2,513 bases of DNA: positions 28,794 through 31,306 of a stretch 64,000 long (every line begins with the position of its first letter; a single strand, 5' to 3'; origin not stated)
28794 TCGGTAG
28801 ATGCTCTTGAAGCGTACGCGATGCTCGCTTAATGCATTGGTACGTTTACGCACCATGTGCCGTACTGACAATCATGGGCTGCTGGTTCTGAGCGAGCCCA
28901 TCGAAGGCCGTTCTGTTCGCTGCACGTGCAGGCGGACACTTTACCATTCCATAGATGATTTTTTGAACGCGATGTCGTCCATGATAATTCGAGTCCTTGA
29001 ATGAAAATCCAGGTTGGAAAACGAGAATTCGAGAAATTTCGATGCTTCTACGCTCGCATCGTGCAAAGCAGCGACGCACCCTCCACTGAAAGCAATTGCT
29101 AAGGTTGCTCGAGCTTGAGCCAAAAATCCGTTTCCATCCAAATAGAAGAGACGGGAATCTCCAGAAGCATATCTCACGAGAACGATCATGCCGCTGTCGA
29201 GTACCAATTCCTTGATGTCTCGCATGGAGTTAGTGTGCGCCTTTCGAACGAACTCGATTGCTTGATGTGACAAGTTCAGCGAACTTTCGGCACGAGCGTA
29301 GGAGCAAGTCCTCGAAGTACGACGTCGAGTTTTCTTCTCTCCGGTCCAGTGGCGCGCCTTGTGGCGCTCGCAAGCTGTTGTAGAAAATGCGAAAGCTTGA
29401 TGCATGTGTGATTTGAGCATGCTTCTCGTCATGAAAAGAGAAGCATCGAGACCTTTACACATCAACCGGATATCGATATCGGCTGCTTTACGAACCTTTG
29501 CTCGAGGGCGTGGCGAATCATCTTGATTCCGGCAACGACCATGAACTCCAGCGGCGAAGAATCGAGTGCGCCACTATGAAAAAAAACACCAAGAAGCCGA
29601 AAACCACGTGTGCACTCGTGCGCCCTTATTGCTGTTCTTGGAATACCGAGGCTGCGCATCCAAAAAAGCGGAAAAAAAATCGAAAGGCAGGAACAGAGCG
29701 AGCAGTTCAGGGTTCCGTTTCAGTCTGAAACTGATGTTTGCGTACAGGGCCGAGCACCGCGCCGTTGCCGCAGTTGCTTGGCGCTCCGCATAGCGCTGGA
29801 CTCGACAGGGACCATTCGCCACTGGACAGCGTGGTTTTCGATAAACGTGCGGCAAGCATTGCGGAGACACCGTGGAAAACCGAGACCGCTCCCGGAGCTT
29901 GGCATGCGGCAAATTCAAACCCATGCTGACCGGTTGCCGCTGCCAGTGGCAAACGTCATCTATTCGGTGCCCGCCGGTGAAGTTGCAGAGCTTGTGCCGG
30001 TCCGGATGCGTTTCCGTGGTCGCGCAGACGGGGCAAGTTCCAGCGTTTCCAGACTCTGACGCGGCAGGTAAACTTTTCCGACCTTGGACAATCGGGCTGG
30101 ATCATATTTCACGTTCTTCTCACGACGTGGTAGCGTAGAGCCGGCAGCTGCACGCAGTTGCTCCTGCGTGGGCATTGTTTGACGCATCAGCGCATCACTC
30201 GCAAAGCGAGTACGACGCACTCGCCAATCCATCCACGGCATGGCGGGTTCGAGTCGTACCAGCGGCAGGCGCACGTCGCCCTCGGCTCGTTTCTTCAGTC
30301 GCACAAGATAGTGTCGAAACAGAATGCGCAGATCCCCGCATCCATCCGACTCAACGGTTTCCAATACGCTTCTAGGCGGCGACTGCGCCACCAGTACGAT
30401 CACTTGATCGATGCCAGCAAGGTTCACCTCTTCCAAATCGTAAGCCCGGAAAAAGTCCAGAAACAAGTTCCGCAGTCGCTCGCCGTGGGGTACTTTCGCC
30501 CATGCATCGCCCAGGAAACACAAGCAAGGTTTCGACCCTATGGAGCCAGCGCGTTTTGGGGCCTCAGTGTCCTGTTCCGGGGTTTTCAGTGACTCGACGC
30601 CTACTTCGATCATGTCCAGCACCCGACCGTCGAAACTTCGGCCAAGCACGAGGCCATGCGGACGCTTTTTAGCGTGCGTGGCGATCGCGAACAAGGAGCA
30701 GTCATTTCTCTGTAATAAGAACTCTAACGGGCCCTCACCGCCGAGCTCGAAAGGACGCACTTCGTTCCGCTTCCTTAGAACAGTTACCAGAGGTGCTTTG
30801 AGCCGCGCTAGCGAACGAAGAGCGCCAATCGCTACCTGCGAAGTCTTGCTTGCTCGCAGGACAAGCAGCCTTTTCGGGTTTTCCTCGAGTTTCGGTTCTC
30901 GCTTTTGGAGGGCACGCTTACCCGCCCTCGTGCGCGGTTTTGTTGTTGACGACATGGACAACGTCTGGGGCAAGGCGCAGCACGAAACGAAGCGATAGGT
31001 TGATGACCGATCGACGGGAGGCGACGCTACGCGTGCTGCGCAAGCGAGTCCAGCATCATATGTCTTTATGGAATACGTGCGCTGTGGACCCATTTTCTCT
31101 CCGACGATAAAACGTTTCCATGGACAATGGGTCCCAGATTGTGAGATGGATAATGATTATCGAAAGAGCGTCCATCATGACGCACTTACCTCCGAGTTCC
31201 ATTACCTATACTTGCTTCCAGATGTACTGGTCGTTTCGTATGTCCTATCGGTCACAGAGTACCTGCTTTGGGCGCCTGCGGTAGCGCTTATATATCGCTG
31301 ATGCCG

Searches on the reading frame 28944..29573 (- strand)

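Call 14: search_protein_families(library=pfam, max_evalue=0.001, proteins=[window:28944-29573:-])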
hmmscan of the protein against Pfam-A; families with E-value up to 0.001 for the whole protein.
window:28944-29573:- (210 aa): 0 families

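Call 26: search_protein_families(library=pfam, max_evalue=1, proteins=[window:28944-29573:-])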
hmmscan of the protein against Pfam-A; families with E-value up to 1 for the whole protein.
window:28944-29573:- (210 aa): 2 families
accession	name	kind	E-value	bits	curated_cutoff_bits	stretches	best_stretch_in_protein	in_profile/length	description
PF16497.10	MHC_I_3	-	0.14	12.2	35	1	55-120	28-99/198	MHC-I family domain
PF22194.2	F-93_WHD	-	0.24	11.9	28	1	113-147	28-60/62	F-93, winged-helix domain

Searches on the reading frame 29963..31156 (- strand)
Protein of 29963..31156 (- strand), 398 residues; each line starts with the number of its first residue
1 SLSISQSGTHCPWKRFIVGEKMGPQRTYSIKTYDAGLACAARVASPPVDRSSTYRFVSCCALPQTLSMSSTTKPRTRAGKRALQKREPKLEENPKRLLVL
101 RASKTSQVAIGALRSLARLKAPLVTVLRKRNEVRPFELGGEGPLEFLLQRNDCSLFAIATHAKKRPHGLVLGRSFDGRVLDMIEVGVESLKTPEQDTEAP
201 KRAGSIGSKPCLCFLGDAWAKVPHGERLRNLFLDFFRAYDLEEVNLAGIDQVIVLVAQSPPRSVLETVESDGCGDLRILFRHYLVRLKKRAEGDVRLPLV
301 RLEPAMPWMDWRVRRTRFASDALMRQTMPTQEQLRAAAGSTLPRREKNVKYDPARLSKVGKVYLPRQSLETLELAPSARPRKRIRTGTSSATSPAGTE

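Call 14: search_protein_families(library=pfam, max_evalue=0.001, proteins=[window:29963-31156:-])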
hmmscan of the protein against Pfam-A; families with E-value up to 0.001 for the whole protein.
window:29963-31156:- (398 aa): 1 family
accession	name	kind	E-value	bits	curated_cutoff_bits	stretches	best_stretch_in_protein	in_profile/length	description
PF04427.23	Brix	-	1.3e-24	87.7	28.2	1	104-315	3-193/193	Brix domain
